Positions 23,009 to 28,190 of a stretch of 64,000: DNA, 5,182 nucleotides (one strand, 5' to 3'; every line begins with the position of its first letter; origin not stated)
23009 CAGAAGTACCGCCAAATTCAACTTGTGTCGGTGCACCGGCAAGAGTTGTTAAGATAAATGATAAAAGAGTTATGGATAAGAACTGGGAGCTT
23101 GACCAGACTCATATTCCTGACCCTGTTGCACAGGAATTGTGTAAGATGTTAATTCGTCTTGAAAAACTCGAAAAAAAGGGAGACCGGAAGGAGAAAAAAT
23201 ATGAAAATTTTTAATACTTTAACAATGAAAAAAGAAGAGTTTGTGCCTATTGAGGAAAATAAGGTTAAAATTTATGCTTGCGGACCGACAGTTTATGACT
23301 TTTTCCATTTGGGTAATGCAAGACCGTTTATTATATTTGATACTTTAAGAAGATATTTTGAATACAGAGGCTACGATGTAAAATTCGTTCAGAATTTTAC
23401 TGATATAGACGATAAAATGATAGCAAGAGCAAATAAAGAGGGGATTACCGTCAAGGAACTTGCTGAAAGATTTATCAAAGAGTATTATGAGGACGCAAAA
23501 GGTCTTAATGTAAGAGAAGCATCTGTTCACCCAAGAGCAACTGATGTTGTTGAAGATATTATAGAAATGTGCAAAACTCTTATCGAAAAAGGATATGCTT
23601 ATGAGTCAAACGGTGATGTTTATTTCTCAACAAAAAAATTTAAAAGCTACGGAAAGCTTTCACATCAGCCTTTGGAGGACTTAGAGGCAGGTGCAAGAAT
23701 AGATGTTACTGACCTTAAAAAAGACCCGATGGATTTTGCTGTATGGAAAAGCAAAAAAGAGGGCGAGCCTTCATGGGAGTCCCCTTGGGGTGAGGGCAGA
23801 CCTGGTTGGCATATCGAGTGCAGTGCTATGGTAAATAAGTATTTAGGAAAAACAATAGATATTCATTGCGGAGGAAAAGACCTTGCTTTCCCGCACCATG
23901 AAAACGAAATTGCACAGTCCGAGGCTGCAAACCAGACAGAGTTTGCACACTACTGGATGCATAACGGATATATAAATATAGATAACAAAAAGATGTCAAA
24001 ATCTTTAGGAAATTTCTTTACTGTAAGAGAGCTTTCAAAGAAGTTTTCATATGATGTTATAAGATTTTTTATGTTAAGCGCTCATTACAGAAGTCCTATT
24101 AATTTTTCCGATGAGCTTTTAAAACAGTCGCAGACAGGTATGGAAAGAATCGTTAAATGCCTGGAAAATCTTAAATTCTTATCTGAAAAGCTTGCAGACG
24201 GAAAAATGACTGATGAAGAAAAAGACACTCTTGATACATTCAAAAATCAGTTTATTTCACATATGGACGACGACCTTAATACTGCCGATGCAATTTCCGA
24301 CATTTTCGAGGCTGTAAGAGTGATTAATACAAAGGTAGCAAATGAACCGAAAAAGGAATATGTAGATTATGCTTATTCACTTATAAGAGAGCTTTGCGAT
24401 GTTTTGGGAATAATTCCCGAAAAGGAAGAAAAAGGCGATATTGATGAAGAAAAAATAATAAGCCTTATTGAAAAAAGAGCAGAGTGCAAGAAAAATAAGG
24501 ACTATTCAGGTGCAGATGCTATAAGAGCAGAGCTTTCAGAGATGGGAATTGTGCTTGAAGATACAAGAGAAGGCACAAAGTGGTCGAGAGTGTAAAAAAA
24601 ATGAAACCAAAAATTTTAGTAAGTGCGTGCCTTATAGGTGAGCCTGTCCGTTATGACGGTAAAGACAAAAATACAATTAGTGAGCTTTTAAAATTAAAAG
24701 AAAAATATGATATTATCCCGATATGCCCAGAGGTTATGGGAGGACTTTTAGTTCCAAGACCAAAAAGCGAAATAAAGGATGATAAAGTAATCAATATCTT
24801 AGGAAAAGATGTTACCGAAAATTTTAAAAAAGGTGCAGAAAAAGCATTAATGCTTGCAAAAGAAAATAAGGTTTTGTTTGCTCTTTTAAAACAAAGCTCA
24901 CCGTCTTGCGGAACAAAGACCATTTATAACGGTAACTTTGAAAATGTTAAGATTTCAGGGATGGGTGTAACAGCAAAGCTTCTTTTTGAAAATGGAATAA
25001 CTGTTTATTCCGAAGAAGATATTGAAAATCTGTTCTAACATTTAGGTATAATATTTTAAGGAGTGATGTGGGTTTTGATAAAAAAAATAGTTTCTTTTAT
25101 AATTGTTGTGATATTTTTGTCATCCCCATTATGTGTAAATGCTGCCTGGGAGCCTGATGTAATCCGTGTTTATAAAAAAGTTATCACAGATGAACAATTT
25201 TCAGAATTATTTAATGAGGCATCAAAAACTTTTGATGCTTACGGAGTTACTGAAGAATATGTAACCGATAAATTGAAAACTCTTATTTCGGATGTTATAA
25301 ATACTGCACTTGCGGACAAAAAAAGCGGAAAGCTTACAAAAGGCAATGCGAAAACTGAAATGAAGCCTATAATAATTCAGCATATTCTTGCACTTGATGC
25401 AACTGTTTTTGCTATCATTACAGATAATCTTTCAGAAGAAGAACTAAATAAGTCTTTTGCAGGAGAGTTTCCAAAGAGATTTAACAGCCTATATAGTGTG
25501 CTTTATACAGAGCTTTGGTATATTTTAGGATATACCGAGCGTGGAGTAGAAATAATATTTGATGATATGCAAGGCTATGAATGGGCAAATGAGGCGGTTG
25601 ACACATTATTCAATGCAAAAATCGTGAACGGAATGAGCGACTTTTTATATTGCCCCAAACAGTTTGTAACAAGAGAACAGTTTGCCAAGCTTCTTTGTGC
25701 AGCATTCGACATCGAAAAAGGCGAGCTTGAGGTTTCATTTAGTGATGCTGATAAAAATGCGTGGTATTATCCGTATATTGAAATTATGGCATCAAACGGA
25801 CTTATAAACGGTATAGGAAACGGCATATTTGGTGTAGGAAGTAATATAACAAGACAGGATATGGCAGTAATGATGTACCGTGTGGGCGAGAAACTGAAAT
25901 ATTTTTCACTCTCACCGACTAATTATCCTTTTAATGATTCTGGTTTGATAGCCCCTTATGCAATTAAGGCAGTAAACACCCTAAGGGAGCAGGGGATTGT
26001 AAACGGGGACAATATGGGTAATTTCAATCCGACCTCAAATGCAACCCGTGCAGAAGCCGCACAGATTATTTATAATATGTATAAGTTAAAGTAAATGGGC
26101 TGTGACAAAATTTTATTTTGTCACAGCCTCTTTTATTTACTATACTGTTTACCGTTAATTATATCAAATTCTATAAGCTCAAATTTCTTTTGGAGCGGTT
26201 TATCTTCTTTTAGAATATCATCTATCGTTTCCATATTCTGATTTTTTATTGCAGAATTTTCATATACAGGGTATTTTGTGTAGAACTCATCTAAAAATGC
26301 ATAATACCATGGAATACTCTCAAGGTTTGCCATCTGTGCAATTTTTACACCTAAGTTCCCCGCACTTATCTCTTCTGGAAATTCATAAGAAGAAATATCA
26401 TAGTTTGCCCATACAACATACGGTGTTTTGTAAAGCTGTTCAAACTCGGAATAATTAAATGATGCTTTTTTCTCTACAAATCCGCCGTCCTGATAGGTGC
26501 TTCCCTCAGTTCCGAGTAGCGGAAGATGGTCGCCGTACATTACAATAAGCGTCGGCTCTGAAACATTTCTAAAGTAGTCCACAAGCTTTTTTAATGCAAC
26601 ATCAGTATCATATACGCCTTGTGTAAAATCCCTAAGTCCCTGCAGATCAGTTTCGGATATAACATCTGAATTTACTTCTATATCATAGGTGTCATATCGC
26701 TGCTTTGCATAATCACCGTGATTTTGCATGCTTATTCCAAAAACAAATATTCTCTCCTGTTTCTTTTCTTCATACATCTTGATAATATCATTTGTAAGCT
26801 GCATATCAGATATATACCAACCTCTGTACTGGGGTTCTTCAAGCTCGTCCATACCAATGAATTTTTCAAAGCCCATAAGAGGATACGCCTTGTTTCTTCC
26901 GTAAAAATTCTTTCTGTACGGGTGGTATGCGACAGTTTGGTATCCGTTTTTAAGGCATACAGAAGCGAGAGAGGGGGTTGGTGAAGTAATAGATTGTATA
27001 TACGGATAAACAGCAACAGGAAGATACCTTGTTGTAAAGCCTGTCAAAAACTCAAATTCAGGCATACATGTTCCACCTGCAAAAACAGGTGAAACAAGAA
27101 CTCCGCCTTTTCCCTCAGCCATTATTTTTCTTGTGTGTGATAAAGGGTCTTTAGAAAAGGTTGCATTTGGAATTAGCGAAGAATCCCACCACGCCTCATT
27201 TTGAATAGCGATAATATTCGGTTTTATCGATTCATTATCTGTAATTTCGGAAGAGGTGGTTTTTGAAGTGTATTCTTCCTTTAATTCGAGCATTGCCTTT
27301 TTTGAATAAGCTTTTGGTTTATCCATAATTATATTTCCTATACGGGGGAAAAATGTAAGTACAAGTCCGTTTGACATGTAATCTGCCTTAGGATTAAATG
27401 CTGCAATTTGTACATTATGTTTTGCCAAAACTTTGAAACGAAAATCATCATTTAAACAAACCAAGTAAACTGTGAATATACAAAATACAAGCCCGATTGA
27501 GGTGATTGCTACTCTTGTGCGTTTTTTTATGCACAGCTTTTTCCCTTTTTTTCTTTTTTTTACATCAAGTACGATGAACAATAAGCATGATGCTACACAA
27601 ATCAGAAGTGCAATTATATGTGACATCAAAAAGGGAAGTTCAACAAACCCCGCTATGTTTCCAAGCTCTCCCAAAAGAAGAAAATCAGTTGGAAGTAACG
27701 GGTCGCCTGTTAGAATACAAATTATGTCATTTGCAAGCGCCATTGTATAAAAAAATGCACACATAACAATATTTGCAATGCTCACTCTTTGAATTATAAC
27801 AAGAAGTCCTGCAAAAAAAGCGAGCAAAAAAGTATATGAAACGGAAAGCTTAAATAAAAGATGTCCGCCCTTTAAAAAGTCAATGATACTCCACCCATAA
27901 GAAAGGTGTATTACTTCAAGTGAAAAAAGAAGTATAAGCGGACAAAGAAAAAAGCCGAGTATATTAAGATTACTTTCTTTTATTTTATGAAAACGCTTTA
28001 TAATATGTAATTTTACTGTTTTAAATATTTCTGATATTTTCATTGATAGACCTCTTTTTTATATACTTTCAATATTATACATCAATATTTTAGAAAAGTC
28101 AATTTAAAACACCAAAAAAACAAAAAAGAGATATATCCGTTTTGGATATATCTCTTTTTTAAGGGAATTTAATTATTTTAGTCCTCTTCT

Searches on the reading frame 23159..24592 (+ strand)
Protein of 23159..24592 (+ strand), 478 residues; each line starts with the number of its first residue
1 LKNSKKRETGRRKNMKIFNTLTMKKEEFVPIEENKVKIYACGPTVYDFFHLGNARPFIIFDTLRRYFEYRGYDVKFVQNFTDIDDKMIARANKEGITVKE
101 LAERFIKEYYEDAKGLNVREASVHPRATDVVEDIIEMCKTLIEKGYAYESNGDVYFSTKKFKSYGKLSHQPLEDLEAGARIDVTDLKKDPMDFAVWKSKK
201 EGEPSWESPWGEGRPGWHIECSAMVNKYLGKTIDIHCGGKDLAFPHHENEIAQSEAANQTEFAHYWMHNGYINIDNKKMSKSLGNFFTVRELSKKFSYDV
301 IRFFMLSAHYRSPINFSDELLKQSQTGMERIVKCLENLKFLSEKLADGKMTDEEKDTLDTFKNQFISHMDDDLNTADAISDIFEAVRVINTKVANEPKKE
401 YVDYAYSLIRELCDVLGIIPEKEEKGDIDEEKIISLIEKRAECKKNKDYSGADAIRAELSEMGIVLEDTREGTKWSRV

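Call 70: search_protein_families(library=pfam, proteins=[window:23159-24592:+], max_evalue=0.00001)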
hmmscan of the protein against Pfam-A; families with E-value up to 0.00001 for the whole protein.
window:23159-24592:+ (478 aa): 5 families
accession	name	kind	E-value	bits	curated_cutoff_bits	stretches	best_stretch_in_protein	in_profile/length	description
PF01406.26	tRNA-synt_1e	-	1.9e-139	464.7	27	1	28-325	2-300/301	tRNA synthetases class I (C) catalytic domain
PF09334.17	tRNA-synt_1g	-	2e-17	63.5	20.1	2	48-160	13-126/391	tRNA synthetases class I (M)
PF09190.17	DALR_2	-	1.3e-14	54.9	22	1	364-418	1-55/57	DALR domain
PF00133.28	tRNA-synt_1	-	2.7e-08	33.4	22.7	0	259-316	356-413/414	tRNA synthetases class I (I, L, M and V)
PF01921.24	tRNA-synt_1f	-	6e-07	29.1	27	0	271-317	274-321/360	tRNA synthetases class I (K)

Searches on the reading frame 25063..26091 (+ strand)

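Call 70: search_protein_families(library=pfam, proteins=[window:25063-26091:+], max_evalue=0.00001)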
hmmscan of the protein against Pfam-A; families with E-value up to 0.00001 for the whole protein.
window:25063-26091:+ (343 aa): 1 family
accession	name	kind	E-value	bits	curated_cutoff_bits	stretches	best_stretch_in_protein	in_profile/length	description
PF00395.25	SLH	-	7.2e-33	112.7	20.8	3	225-268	1-44/44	S-layer homology domain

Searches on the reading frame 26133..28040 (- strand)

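Call 70: search_protein_families(library=pfam, proteins=[window:26133-28040:-], max_evalue=0.00001)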
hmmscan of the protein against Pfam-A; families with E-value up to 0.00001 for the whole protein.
window:26133-28040:- (635 aa): 1 family
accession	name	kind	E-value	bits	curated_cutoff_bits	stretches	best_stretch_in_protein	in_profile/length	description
PF00884.28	Sulfatase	-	1.1e-37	130.4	25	1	274-551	1-279/301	Sulfatase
